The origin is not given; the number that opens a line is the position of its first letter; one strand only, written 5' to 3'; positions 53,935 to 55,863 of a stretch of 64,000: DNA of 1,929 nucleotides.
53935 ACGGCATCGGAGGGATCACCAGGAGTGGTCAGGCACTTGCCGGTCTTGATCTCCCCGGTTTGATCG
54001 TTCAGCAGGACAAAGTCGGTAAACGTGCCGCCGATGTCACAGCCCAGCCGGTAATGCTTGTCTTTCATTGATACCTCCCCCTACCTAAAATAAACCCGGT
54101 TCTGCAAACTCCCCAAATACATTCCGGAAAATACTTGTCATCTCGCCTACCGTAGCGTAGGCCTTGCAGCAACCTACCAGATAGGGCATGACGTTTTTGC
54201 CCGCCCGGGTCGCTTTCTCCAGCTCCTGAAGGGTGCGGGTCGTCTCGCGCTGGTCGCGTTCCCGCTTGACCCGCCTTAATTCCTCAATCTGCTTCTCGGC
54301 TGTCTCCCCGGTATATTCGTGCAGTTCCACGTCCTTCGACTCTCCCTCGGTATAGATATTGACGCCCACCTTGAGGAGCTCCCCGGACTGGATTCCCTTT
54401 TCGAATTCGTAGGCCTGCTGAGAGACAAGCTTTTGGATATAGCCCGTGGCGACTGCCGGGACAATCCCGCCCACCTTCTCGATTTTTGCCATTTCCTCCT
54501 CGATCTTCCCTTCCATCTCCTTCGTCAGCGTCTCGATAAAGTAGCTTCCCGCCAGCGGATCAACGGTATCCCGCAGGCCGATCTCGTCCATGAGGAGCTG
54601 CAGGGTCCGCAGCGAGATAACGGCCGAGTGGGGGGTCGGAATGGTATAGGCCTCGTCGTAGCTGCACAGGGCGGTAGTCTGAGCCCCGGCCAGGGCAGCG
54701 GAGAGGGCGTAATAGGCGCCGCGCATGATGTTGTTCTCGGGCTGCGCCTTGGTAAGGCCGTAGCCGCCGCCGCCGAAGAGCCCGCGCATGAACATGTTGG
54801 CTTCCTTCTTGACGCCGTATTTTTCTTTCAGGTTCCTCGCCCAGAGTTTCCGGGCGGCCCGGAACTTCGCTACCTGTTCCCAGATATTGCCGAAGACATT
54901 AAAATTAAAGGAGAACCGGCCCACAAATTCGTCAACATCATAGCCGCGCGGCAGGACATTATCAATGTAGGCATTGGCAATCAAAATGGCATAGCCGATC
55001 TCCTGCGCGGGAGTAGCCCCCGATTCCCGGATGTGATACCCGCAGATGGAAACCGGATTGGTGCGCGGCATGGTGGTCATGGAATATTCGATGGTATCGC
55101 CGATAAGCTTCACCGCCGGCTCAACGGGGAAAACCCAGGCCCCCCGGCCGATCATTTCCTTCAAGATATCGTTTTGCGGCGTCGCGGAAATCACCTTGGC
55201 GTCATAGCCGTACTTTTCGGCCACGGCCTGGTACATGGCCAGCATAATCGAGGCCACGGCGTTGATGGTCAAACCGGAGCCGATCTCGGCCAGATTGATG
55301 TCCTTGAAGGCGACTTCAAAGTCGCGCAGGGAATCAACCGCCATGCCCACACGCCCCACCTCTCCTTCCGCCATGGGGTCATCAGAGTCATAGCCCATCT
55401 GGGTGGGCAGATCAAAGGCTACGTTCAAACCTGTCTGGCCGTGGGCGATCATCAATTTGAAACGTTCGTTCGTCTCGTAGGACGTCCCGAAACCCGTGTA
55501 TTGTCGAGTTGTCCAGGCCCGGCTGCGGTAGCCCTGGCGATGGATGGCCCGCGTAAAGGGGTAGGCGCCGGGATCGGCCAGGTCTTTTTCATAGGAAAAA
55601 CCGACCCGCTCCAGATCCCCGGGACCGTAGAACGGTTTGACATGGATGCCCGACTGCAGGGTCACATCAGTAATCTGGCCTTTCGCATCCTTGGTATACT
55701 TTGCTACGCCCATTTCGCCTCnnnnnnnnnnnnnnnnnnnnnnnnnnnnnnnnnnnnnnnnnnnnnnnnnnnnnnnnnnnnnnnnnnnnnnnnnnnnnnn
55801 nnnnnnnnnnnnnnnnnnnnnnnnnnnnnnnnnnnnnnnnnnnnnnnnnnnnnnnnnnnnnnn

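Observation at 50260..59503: Eight-gene operon coupling an ATP-dependent hydantoinase/oxoprolinase-type enzyme, a two-subunit B12 acyl-CoA mutase and EtfAB-FixCX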

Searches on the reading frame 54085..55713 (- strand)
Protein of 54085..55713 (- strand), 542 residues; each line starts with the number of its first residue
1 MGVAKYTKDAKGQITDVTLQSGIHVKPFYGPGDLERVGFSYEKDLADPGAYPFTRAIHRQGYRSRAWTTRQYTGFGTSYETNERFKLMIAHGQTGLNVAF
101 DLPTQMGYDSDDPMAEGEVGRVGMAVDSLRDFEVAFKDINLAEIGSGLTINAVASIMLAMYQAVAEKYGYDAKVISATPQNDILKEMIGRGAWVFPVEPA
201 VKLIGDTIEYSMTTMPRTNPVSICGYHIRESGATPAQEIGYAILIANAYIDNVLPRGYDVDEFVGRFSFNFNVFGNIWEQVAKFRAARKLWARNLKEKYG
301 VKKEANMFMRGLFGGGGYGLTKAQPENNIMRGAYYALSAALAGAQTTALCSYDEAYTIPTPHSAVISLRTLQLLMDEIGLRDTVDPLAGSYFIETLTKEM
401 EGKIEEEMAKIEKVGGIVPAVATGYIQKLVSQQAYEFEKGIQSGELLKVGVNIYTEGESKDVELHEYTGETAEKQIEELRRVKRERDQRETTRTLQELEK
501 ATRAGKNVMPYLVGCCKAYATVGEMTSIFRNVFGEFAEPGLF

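Call 3: search_protein_families(library=pfam, proteins=[window:54085-55713:-])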
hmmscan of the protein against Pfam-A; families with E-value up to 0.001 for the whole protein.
window:54085-55713:- (542 aa): 1 family
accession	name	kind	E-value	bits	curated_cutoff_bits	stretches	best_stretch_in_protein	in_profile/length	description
PF01642.28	MM_CoA_mutase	-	2e-172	574.8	22.1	1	20-534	3-512/512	Methylmalonyl-CoA mutase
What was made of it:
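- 54085..55713 (-): acyl-CoA mutase large subunit (IaaG-like, 542 aa). PF01642, 575 bits (call 3).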

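Call 4: search_protein_families(library=ncbifam, proteins=[window:54085-55713:-])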
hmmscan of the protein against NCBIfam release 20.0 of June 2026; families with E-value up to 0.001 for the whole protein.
window:54085-55713:- (542 aa): 4 families
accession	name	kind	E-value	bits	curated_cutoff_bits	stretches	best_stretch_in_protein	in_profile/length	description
TIGR00641.1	acid_CoA_mut_N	subfamily_domain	1.9e-158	528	303.8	1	20-539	4-525/528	methylmalonyl-CoA mutase N-terminal domain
NF006944.0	PRK09426.1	equivalog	1.2e-130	436.6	876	1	10-537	28-552/721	methylmalonyl-CoA mutase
NF045497.1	IsobCoAmut_IcmF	equivalog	8.5e-62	209.2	1500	1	47-536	555-1072/1076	fused isobutyryl-CoA mutase/GTPase IcmF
TIGR00642.1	mmCoA_mut_beta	equivalog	2.7e-42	144.8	617.25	1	17-481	44-477/620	methylmalonyl-CoA mutase small subunit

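Call 8: find_encoding_contigs(protein=window:54085-55713:-, flank=10000, max_places=6)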
Protein window:54085-55713:- (542 aa): 5 contigs read that carry it; 5 places shown.
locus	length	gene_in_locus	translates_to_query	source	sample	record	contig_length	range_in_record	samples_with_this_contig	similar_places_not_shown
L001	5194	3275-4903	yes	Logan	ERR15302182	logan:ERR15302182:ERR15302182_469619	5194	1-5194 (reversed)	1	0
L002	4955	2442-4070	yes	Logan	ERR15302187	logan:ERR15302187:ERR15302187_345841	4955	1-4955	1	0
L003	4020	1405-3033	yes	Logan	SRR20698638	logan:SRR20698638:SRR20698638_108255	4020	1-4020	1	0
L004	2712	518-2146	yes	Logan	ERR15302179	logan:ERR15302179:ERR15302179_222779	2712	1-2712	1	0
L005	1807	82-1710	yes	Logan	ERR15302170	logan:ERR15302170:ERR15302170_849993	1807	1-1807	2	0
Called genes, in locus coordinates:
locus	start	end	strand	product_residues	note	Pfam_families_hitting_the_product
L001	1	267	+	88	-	?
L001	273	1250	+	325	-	PF01012:ETF, PF00766:ETF_alpha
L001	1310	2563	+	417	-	PF01266:DAO (faint), PF01593:Amino_oxidase (weak), PF12831:FAD_oxidored (weak)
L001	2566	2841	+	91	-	-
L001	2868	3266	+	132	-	PF02310:B12-binding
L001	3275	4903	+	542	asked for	PF01642:MM_CoA_mutase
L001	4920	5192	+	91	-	?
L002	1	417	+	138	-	?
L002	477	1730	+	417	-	PF01266:DAO (faint), PF01593:Amino_oxidase (weak), PF12831:FAD_oxidored (weak)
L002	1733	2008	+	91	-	-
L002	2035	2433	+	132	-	PF02310:B12-binding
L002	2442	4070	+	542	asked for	PF01642:MM_CoA_mutase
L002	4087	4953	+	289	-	?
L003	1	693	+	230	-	?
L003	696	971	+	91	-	-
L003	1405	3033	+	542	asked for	PF01642:MM_CoA_mutase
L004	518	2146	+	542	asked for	PF01642:MM_CoA_mutase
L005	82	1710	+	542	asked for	PF01642:MM_CoA_mutase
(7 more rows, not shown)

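Call 10: find_homologous_proteins(query=window:54085-55713:-)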
Query window:54085-55713:- (542 aa): 8000 proteins with E <= 0.001 among 8000 candidates; the best 120 are listed.
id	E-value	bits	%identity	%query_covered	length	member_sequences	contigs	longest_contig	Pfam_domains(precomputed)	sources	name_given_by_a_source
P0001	0.0e+0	1173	95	100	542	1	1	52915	PF01642.29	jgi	-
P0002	0.0e+0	1167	95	100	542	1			PF01642.29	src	-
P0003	0.0e+0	1161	94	100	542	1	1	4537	PF01642.29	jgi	-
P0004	0.0e+0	1157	94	100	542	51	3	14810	PF01642.29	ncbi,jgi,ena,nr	ncbi:MAG: methylmalonyl-CoA mutase [Deltaproteobacteria bacterium]|nr:MAG: methylmalonyl-CoA mutase 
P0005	0.0e+0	1148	92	100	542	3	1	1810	PF01642.29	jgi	-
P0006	0.0e+0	1139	92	100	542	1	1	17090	PF01642.29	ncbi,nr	ncbi:MAG: methylmalonyl-CoA mutase family protein [Syntrophales bacterium]|nr:methylmalonyl-CoA muta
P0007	0.0e+0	1138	92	100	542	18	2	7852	PF01642.29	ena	-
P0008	0.0e+0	1130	92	100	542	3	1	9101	PF01642.29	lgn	-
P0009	0.0e+0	1122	91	100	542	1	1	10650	PF01642.29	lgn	-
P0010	0.0e+0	1115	90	100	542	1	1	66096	PF01642.29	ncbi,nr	ncbi:MAG: methylmalonyl-CoA mutase [Syntrophus sp. (in: bacteria)]|nr:methylmalonyl-CoA mutase [Synt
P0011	0.0e+0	1106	89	100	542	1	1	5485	PF01642.29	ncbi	-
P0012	0.0e+0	1100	88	100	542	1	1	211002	PF01642.29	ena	-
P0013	0.0e+0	1095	88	100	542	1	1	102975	PF01642.29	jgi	jgi:methylmalonyl-CoA mutase N-terminal domain/subunit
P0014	0.0e+0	1095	88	100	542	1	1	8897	PF01642.29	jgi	jgi:methylmalonyl-CoA mutase N-terminal domain/subunit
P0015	0.0e+0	1093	87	100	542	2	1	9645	PF01642.29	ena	-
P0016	0.0e+0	1093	87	100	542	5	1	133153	PF01642.29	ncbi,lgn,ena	-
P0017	0.0e+0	1093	88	100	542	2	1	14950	PF01642.29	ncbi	-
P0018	0.0e+0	1092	88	100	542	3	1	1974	PF01642.29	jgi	jgi:methylmalonyl-CoA mutase N-terminal domain/subunit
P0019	0.0e+0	1092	87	100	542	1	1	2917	PF01642.29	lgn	-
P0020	0.0e+0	1090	87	100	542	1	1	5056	PF01642.29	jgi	jgi:methylmalonyl-CoA mutase N-terminal domain/subunit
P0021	0.0e+0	1089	87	100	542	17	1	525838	PF01642.29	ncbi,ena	-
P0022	0.0e+0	1089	87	100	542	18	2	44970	PF01642.29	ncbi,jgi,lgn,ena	-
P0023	0.0e+0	1088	88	100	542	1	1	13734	PF01642.29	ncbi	-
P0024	0.0e+0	1086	87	100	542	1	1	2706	PF01642.29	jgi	jgi:methylmalonyl-CoA mutase N-terminal domain/subunit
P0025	0.0e+0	1085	87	100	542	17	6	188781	PF01642.29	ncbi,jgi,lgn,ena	jgi:methylmalonyl-CoA mutase N-terminal domain/subunit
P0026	0.0e+0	1085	87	100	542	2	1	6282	PF01642.29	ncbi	-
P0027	0.0e+0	1084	87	100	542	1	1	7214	PF01642.29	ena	-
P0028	0.0e+0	1084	87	100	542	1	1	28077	PF01642.29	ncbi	-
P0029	0.0e+0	1083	87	100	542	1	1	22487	PF01642.29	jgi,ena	-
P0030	0.0e+0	1083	87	100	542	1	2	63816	PF01642.29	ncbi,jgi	-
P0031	0.0e+0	1082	87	100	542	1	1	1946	PF01642.29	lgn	-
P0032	0.0e+0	1081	87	100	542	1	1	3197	PF01642.29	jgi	jgi:methylmalonyl-CoA mutase, N-terminal domain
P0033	0.0e+0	1081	87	100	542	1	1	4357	PF01642.29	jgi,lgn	jgi:methylmalonyl-CoA mutase N-terminal domain/subunit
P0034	0.0e+0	1081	87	100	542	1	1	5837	PF01642.29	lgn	-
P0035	0.0e+0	1080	87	100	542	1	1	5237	PF01642.29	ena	-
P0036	0.0e+0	1080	87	100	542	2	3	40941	PF01642.29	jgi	-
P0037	0.0e+0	1079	86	100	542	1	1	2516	PF01642.29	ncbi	-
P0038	0.0e+0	1079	87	100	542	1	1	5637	PF01642.29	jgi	jgi:methylmalonyl-CoA mutase, N-terminal domain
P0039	0.0e+0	1078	87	100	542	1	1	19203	PF01642.29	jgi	jgi:methylmalonyl-CoA mutase N-terminal domain/subunit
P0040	0.0e+0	1078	86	100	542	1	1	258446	PF01642.29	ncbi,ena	-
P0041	0.0e+0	1078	87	100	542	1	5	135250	PF01642.29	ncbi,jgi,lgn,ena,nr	ncbi:MAG TPA: methylmalonyl-CoA mutase family protein [Syntrophorhabdaceae bacterium]|nr:methylmalon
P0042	0.0e+0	1078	87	100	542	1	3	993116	PF01642.29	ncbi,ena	-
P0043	0.0e+0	1077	87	100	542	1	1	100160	PF01642.29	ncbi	-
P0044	0.0e+0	1077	87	100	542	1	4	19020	PF01642.29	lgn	-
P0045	0.0e+0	1077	87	100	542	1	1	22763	PF01642.29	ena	-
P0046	0.0e+0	1076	86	100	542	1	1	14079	PF01642.29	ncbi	-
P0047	0.0e+0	1076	86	100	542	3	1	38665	PF01642.29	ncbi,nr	ncbi:MAG: Methylmalonyl-CoA mutase [Syntrophorhabdaceae bacterium PtaU1.Bin034]|nr:MAG: Methylmalony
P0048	0.0e+0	1075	87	100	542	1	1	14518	PF01642.29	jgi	jgi:methylmalonyl-CoA mutase N-terminal domain/subunit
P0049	0.0e+0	1073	86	100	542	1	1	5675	PF01642.29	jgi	jgi:methylmalonyl-CoA mutase N-terminal domain/subunit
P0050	0.0e+0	1073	86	100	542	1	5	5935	PF01642.29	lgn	-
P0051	0.0e+0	1071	86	100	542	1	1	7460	PF01642.29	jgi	jgi:methylmalonyl-CoA mutase, N-terminal domain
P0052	0.0e+0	1071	86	100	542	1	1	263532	PF01642.29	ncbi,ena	-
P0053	0.0e+0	1070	86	100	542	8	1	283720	PF01642.29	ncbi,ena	-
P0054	0.0e+0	1070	86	100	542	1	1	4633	PF01642.29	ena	-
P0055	0.0e+0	1069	85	100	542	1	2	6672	PF01642.29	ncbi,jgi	jgi:methylmalonyl-CoA mutase N-terminal domain/subunit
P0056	0.0e+0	1069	86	100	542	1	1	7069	PF01642.29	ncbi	-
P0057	0.0e+0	1069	86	100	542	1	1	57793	PF01642.29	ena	-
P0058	0.0e+0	1069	86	100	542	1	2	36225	PF01642.29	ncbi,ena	-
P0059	0.0e+0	1068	86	100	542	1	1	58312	PF01642.29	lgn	-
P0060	0.0e+0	1068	86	100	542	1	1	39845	PF01642.29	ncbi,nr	ncbi:MAG: methylmalonyl-CoA mutase family protein [Syntrophorhabdaceae bacterium]|nr:methylmalonyl-C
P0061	0.0e+0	1068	85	100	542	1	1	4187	PF01642.29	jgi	jgi:methylmalonyl-CoA mutase N-terminal domain/subunit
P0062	0.0e+0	1068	86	100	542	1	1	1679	PF01642.29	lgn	-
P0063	0.0e+0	1067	86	100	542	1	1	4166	PF01642.29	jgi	jgi:methylmalonyl-CoA mutase N-terminal domain/subunit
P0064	0.0e+0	1067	86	100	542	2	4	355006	PF01642.29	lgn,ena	-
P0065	0.0e+0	1067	86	100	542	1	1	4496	PF01642.29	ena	-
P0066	0.0e+0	1066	86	100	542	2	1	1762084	PF01642.29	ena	-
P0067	0.0e+0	1066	86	100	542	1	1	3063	PF01642.29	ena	-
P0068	0.0e+0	1066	86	100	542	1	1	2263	PF01642.29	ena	-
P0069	0.0e+0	1066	86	100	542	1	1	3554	PF01642.29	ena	-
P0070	0.0e+0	1066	85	100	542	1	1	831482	PF01642.29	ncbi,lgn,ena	-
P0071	0.0e+0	1066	86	100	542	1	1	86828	PF01642.29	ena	-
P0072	0.0e+0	1066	86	100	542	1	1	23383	PF01642.29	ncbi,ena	-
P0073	0.0e+0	1065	86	100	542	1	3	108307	PF01642.29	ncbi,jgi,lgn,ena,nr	ncbi:MAG TPA: methylmalonyl-CoA mutase family protein [Syntrophorhabdaceae bacterium]|nr:methylmalon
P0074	0.0e+0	1065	86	100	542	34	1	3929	PF01642.29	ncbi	-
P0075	0.0e+0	1065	86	100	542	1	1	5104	PF01642.29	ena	-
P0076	0.0e+0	1065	86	100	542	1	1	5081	PF01642.29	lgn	-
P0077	0.0e+0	1064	86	100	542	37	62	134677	PF01642.29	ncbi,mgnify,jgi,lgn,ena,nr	ncbi:MAG: methylmalonyl-CoA mutase family protein [Syntrophorhabdaceae bacterium]|mgnify:FL=1|nr:met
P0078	0.0e+0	1064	85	100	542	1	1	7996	PF01642.29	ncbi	-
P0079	0.0e+0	1063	86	100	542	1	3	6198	PF01642.29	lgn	-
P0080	0.0e+0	1063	86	100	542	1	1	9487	PF01642.29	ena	-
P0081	0.0e+0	1063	85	100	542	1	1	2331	PF01642.29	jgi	jgi:methylmalonyl-CoA mutase N-terminal domain/subunit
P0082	0.0e+0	1062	85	100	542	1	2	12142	PF01642.29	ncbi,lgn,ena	-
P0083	0.0e+0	1061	85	100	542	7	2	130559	PF01642.29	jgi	jgi:methylmalonyl-CoA mutase N-terminal domain/subunit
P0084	0.0e+0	1061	85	100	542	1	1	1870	PF01642.29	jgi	-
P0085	0.0e+0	1061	85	100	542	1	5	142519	PF01642.29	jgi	jgi:methylmalonyl-CoA mutase N-terminal domain/subunit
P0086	0.0e+0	1061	85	100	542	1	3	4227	PF01642.29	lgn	-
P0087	0.0e+0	1061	85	100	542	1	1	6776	PF01642.29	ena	-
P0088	0.0e+0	1061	85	100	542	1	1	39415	PF01642.29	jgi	jgi:methylmalonyl-CoA mutase N-terminal domain/subunit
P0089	0.0e+0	1060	85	100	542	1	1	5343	PF01642.29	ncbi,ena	-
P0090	0.0e+0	1060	85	100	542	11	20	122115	PF01642.29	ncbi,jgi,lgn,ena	ncbi:MAG: methylmalonyl-CoA mutase family protein [Syntrophorhabdales bacterium]|jgi:methylmalonyl-C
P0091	0.0e+0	1059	85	100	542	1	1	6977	PF01642.29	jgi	-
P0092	0.0e+0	1059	85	100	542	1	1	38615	PF01642.29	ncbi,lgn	-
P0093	0.0e+0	1059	85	100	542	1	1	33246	PF01642.29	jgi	jgi:methylmalonyl-CoA mutase N-terminal domain/subunit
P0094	0.0e+0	1059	85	100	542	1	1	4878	PF01642.29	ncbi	-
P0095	0.0e+0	1058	85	100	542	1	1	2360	PF01642.29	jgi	jgi:methylmalonyl-CoA mutase, N-terminal domain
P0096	0.0e+0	1057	85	100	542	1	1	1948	PF01642.29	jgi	-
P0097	0.0e+0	1057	85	100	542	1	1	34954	PF01642.29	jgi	jgi:methylmalonyl-CoA mutase N-terminal domain/subunit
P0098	0.0e+0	1057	85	100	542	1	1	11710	PF01642.29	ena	-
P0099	0.0e+0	1057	85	100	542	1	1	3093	PF01642.29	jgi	jgi:methylmalonyl-CoA mutase N-terminal domain/subunit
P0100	0.0e+0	1057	85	100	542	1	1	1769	PF01642.29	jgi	jgi:methylmalonyl-CoA mutase, N-terminal domain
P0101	0.0e+0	1057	85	100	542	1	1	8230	PF01642.29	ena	-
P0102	0.0e+0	1056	85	100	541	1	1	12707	PF01642.29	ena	-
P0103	0.0e+0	1055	85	100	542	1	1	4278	PF01642.29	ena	-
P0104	0.0e+0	1055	85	100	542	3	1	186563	PF01642.29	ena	-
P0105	0.0e+0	1053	85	100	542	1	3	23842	PF01642.29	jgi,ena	jgi:methylmalonyl-CoA mutase N-terminal domain/subunit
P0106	0.0e+0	1053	85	100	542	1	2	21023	PF01642.29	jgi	jgi:methylmalonyl-CoA mutase N-terminal domain/subunit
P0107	0.0e+0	1053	85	100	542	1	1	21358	PF01642.29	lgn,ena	-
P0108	0.0e+0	1052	85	100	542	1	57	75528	PF01642.29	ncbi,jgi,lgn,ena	ncbi:MAG: methylmalonyl-CoA mutase family protein [Syntrophorhabdales bacterium]|jgi:methylmalonyl-C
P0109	0.0e+0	1052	85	100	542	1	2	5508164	PF01642.29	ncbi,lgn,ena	-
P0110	0.0e+0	1051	84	100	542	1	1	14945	PF01642.29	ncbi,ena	-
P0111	0.0e+0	1051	85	100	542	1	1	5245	PF01642.29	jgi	jgi:methylmalonyl-CoA mutase N-terminal domain/subunit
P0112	0.0e+0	1051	84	100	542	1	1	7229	PF01642.29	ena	-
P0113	0.0e+0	1050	85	100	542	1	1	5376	PF01642.29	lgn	-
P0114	0.0e+0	1050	84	100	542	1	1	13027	PF01642.29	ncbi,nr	ncbi:MAG TPA: methylmalonyl-CoA mutase family protein [Syntrophorhabdales bacterium]|nr:methylmalony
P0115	0.0e+0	1049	85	100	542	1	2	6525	PF01642.29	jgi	jgi:methylmalonyl-CoA mutase N-terminal domain/subunit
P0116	0.0e+0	1049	85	100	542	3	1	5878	PF01642.29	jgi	jgi:methylmalonyl-CoA mutase N-terminal domain/subunit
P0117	0.0e+0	1048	85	100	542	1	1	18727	PF01642.29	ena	-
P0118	0.0e+0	1047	84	100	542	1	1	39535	PF01642.29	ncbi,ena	-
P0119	0.0e+0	1046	84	100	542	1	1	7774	PF01642.29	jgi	jgi:methylmalonyl-CoA mutase N-terminal domain/subunit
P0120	0.0e+0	1045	83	100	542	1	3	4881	PF01642.29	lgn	-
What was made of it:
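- Source annotations call the large subunit 'methylmalonyl-CoA mutase' (call 10).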

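Call 11: find_related_loci(query=window:54085-55713:-, collection=genome_contigs, flank=10000)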
Query window:54085-55713:- (542 aa) in genome_contigs; peptide patterns used: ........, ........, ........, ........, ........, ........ (x = any residue, [..] = any of these).
600 stretches matched a pattern (row limit reached: there are more); 573 encode a relative of the query (tblastn E <= 1e-3); the best 80 are kept; 80 distinct loci.
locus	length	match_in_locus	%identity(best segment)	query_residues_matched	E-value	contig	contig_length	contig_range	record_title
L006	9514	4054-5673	95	1-540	0e+0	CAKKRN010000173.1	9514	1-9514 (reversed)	Syntrophaceae bacterium isolate Hainich-H52-bin083-1 genome assembly, contig: H52-bin083_1_Hain_H52_02um_R2_5427_length_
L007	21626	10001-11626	93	1-542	0e+0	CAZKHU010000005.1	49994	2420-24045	MAG TPA_asm: uncultured Syntrophus sp. isolate binchicken_co220_86 genome assembly, contig: NODE_329_length_49994_cov_8.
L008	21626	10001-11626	87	1-542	0e+0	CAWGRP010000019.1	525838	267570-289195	MAG: uncultured delta proteobacterium isolate MFD06435.bin.1.188 genome assembly, contig: contig_40988, whole genome sho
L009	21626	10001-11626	87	1-542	0e+0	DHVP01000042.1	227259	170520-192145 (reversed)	MAG TPA_asm: Deltaproteobacteria bacterium UBA5205 UBA5205_contig_7486, whole genome shotgun sequence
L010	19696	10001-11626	85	1-542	0e+0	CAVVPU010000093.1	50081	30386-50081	MAG: uncultured delta proteobacterium isolate MFD02138.bin.2.7 genome assembly, contig: contig_136929, whole genome shot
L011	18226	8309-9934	87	1-542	0e+0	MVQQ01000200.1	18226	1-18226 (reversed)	MAG: Syntrophorhabdus sp. PtaB.Bin184 A4E61_contig000200, whole genome shotgun sequence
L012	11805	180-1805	86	1-542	0e+0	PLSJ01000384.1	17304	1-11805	MAG: Syntrophaceae bacterium isolate bog_1155 73.20120700_S1D.399_contig_347443, whole genome shotgun sequence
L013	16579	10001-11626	87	1-542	0e+0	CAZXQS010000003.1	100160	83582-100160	MAG TPA_asm: uncultured Syntrophorhabdus sp. isolate SRP192927_co3_184 genome assembly, contig: NODE_272_length_100160_c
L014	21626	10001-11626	85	1-542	0e+0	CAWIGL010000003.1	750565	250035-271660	MAG: uncultured delta proteobacterium isolate MFD03726.bin.2.45 genome assembly, contig: contig_26574, whole genome shot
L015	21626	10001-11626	86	1-542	0e+0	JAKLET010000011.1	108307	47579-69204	MAG: Deltaproteobacteria bacterium isolate RA.bin14 RA.bin14_11, whole genome shotgun sequence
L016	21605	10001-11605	86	1-535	0e+0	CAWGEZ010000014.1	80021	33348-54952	MAG: uncultured delta proteobacterium isolate MFD02134.bin.2.205 genome assembly, contig: contig_2402, whole genome shot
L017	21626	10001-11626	87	1-542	0e+0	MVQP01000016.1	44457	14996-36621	MAG: Syntrophorhabdus sp. PtaB.Bin047 A4E60_contig000016, whole genome shotgun sequence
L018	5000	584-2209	83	1-542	0e+0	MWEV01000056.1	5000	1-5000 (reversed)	MAG: Deltaproteobacteria bacterium ADurb.Bin026 BWX58_contig000056, whole genome shotgun sequence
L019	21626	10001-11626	86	1-542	0e+0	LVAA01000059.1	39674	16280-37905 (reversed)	MAG: Syntrophobacterales bacterium Delta_02 Delta_02_contig_13931, whole genome shotgun sequence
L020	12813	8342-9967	82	1-542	0e+0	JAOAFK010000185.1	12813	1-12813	MAG: Syntrophorhabdaceae bacterium isolate SKW285 k141_1129902, whole genome shotgun sequence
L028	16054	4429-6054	75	1-542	0e+0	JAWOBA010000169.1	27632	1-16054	MAG: Desulfatiglandales bacterium isolate BLK2-2.bin.228 k191_795314, whole genome shotgun sequence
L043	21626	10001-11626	73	1-542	0e+0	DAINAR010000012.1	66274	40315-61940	MAG TPA_asm: Deltaproteobacteria bacterium isolate CTOTU18404 NODE_247_length_66274_cov_26.763240, whole genome shotgun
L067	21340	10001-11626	73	1-542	0e+0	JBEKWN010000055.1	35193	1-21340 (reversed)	MAG: Thermodesulfobacteriota bacterium isolate SPRUCE 629 SPRUCE_629_55, whole genome shotgun sequence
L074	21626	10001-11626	71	1-542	0e+0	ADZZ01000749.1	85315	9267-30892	Delta proteobacterium NaphS2 ctg_1101087568010, whole genome shotgun sequence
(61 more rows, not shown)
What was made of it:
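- On iaa (anaerobic indoleacetate) cluster: The genome scan was already spent (call 11).
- My loci include NaphS2 and Desulfatiglandales (L074, L028; call 11).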
